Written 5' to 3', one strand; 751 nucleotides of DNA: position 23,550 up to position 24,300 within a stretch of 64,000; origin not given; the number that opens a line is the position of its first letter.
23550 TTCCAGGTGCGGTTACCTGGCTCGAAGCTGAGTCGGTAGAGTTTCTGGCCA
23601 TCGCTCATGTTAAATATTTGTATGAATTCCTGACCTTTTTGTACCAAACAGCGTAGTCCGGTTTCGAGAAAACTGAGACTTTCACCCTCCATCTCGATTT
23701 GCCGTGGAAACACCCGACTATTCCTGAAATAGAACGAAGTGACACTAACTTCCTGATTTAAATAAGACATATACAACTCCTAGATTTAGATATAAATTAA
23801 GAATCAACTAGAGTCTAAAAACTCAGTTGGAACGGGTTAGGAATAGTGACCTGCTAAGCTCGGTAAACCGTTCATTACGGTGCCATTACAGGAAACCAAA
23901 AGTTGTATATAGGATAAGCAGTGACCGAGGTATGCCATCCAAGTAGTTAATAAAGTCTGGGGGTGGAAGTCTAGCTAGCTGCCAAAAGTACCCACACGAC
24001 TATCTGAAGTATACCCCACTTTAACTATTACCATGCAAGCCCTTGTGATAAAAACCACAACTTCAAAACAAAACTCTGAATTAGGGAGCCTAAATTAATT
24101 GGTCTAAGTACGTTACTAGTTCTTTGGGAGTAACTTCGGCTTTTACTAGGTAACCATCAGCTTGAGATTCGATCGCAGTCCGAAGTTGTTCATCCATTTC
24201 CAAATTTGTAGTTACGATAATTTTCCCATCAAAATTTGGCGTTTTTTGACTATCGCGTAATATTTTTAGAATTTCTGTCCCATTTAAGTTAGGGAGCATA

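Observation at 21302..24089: Apparently higher-GC damage-tolerance island (Y-family polymerase, SRAP, two small ORFs) wedged upstream of purH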

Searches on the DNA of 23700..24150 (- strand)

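Call 77: search_rna_families(source=window, start=23700, end=24150, threshold=evalue, max_evalue=10, show_alignments=3)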
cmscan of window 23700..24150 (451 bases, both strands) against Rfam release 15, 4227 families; matches with E-value up to 10: 1.
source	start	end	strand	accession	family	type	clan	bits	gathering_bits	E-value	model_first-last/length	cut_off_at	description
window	23764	23867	-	RF01218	snR41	Gene; snRNA; snoRNA; CD-box;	CL00068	16.8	50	6.1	1-111/111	no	Small nucleolar RNA snR41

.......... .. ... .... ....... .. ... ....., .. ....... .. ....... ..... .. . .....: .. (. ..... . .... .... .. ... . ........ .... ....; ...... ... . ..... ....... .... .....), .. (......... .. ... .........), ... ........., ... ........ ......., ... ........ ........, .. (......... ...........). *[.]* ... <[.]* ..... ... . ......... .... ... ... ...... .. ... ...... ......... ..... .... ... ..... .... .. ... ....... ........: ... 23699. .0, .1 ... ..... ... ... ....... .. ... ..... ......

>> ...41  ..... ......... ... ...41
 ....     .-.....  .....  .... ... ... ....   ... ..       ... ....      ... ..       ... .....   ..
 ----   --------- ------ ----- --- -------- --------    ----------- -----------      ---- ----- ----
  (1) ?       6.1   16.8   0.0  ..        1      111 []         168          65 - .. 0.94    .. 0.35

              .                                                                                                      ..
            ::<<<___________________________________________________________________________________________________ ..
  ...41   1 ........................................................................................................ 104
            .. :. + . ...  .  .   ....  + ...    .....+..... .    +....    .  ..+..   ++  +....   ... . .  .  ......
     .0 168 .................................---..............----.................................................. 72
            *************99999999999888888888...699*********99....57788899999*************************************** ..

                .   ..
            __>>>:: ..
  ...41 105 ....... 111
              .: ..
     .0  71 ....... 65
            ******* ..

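Call 84: build_rna_model(alignment_id=A6)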
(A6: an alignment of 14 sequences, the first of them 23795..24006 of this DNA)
Model R1 built from alignment A6 (14 sequences, 296 columns); structure: RNAalifold consensus.
model positions 211; base pairs 24; branch points 2; effective number of sequences 5.07; information 0.59 bits per position. Calibrated on 0.2 Mb of random sequence (short: E-values are rough).
structure used (alignment columns):
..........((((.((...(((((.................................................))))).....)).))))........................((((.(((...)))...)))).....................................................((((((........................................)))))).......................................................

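Call 85: search_with_rna_model(model_id=R1, sources=[window, L003, L006, L007, L008, L009, L010, L011, L012, L013, L014, L015, L016, L017, L018, L019, L020, L021, L022, L023, L024, L025, L026, L027, L028, L029, L030, L031, L032, L033, L034, L035, L036, L037, L038, L039, L040, L041, L042, L043, L044, L045, L046, L047, L048, L049, L050, L051, L052, L053, L054, L055, L056, L057, L058, L059, L060, L061, L062, L063, L064, L065, L067, L069], max_evalue=1, make_alignment=true)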
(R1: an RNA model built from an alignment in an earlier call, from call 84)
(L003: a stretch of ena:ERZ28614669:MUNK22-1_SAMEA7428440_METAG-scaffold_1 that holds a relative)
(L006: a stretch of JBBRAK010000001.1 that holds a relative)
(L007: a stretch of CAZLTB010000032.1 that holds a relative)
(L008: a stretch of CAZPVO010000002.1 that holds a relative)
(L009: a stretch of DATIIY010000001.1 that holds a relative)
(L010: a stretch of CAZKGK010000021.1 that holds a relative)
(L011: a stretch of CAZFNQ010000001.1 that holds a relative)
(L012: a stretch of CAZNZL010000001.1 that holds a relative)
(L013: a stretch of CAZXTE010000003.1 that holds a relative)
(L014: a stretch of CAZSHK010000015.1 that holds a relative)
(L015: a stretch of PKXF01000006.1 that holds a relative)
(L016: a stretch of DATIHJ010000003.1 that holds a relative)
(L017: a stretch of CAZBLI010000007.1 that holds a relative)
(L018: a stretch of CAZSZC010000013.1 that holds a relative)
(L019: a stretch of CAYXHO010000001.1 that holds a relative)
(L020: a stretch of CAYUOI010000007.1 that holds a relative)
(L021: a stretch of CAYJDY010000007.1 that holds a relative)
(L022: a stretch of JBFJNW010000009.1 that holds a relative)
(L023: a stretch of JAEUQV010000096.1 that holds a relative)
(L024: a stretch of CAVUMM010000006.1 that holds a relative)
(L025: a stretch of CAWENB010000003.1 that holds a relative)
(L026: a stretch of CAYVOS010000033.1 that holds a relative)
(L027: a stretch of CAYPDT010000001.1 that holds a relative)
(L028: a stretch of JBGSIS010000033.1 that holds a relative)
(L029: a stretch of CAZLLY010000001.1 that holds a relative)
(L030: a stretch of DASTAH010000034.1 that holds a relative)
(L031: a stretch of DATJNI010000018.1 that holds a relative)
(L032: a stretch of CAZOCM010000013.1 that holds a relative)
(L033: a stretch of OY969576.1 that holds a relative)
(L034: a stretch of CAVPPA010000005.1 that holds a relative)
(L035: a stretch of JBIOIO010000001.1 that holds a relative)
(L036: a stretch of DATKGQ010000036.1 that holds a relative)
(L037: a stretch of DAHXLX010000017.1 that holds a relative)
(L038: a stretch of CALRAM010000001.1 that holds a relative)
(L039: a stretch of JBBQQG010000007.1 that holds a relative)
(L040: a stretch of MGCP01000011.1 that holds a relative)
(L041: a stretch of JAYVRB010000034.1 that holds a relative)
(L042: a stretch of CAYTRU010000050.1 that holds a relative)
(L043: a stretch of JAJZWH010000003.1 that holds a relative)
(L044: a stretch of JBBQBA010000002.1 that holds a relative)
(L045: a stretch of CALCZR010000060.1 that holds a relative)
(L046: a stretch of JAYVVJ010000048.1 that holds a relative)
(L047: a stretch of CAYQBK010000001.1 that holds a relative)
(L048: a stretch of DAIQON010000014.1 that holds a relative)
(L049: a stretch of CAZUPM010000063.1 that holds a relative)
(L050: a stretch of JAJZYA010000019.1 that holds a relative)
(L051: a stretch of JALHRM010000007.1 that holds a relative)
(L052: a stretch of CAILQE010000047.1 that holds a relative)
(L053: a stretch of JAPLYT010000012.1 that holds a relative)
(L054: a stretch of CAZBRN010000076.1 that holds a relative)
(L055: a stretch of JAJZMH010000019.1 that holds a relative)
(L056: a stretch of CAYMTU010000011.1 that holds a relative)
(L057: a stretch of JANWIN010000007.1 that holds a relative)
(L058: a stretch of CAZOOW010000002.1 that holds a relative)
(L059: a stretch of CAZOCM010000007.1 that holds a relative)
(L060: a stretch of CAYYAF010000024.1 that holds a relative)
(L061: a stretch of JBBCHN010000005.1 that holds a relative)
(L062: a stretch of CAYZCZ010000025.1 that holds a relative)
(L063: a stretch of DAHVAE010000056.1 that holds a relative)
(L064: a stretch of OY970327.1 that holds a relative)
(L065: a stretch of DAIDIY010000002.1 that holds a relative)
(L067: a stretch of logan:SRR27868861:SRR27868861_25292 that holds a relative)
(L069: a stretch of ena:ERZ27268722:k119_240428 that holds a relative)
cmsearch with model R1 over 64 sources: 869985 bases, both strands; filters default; matches with E-value up to 1: 46.
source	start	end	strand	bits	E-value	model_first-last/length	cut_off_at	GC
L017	6044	6258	+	169.5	2.6e-43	1-211/211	no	0.45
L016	4119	4325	+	166.3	1.9e-42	1-211/211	no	0.44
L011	6784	6992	+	162.4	2.2e-41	1-211/211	no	0.46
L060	7479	7727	+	160.1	9.2e-41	1-211/211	no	0.43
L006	3982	4195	+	159.2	1.6e-40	1-211/211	no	0.44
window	23793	24006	-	153.6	5.3e-39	1-211/211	no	0.43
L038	7506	7721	+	144.9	1.2e-36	1-211/211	no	0.43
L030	6651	6855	+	143.7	2.5e-36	1-211/211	no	0.49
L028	6473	6691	+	142.2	6.4e-36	1-211/211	no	0.39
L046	3604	3822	+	142.1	6.8e-36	1-211/211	no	0.44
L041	7387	7596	+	139.2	4e-35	1-211/211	no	0.44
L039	6812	7024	+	134.7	6.9e-34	1-211/211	no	0.42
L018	6358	6552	+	134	1.1e-33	1-211/211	no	0.42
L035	7468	7672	+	130.2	1.1e-32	1-211/211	no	0.48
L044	10159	10390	-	76.9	2.9e-18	1-211/211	no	0.46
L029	5716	5925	+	73.6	2.1e-17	1-211/211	no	0.46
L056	6979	7211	+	50.8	3.2e-11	1-211/211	no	0.49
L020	6764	6935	+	43.2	3.7e-09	1-211/211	no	0.49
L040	7308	7432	+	40.1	2.4e-08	1-211/211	no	0.45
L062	7209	7420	+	39.8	3e-08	1-211/211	no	0.44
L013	7233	7427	+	39.6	3.4e-08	1-211/211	no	0.44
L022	5500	5651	+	38.6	6.4e-08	1-211/211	no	0.41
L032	2993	3187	+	37.5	1.2e-07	1-211/211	no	0.45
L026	1258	1446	+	36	3.2e-07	1-211/211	no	0.51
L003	9010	9186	+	35.8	3.6e-07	1-211/211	no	0.42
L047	7682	7874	+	35.1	5.6e-07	1-211/211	no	0.38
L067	4699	4974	+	32.4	2.9e-06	1-211/211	no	0.54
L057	2032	2150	+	31.6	4.8e-06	1-211/211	no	0.42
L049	1274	1428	+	31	7.1e-06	1-211/211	no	0.47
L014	7232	7474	+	30.8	8e-06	1-211/211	no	0.44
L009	7234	7433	+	30.7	8.4e-06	1-211/211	no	0.44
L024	6682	6847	+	29.4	1.9e-05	1-211/211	no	0.49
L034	6866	6984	+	28.4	3.6e-05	1-211/211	no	0.39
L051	7823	8043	+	27.7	5.4e-05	1-211/211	no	0.38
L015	7211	7245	+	26.9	9.1e-05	51-90/211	no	0.43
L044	7218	7378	+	25.2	0.00027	1-211/211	no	0.4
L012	7196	7356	+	25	0.00029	1-211/211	no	0.37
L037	7238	7274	+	24.7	0.00034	54-90/211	no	0.43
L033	7153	7291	+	24.7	0.00036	1-211/211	no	0.41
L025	6761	6994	+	23.6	0.00072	1-211/211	no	0.53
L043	7735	7771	+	20.8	0.004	54-90/211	no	0.38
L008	7238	7444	+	19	0.012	1-211/211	no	0.42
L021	245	346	+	16.7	0.05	1-211/211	no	0.42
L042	2154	2174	+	15.6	0.1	70-90/211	no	0.62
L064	7217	7377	+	15.3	0.12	1-211/211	no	0.45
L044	2643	2714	-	13.1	0.47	1-211/211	no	0.31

Alignment A7: 46 matches aligned to the model, 441 columns, each read 5' to 3' on its own strand. Consensus structure (alignment columns), stored with it:
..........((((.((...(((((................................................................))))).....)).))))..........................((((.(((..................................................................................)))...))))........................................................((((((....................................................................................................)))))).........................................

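Call 88: search_with_rna_model(model_id=R1, sources=[window, L006, L011, L016, L017, L018, L028, L029, L030, L035, L038, L039, L041, L044, L046, L056, L060, L067], max_evalue=0.00001, make_alignment=true)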
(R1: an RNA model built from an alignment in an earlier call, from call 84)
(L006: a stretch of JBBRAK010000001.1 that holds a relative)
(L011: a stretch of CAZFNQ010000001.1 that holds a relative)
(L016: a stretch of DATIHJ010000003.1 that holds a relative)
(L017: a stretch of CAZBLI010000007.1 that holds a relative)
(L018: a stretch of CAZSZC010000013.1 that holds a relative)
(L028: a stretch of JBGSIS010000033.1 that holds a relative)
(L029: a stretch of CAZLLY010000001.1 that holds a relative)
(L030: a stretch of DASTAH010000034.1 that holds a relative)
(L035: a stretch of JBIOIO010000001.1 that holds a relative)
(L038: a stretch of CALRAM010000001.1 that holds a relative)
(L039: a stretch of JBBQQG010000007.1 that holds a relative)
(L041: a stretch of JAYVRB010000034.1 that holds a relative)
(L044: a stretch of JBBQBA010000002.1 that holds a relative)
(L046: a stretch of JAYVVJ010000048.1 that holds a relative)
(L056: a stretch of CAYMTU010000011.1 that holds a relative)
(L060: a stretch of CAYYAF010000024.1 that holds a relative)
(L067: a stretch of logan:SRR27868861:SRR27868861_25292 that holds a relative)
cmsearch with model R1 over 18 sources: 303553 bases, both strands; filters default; matches with E-value up to 0.00001: 18.
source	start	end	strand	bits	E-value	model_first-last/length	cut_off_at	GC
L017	6044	6258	+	169.5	9.2e-44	1-211/211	no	0.45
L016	4119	4325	+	166.3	6.7e-43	1-211/211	no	0.44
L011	6784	6992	+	162.4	7.7e-42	1-211/211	no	0.46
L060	7479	7727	+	160.1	3.2e-41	1-211/211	no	0.43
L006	3982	4195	+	159.2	5.7e-41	1-211/211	no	0.44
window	23793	24006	-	153.6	1.8e-39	1-211/211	no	0.43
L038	7506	7721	+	144.9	4.2e-37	1-211/211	no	0.43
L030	6651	6855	+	143.7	8.7e-37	1-211/211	no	0.49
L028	6473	6691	+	142.2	2.2e-36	1-211/211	no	0.39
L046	3604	3822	+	142.1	2.4e-36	1-211/211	no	0.44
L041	7387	7596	+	139.2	1.4e-35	1-211/211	no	0.44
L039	6812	7024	+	134.7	2.4e-34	1-211/211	no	0.42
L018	6358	6552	+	134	3.8e-34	1-211/211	no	0.42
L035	7468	7672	+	130.2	3.9e-33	1-211/211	no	0.48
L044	10159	10390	-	76.9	1e-18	1-211/211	no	0.46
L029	5716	5925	+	73.6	7.5e-18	1-211/211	no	0.46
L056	6979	7211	+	50.8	1.1e-11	1-211/211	no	0.49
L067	4699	4974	+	32.4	1e-06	1-211/211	no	0.54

Alignment A8: 18 matches aligned to the model, 348 columns, each read 5' to 3' on its own strand. Consensus structure (alignment columns), stored with it:
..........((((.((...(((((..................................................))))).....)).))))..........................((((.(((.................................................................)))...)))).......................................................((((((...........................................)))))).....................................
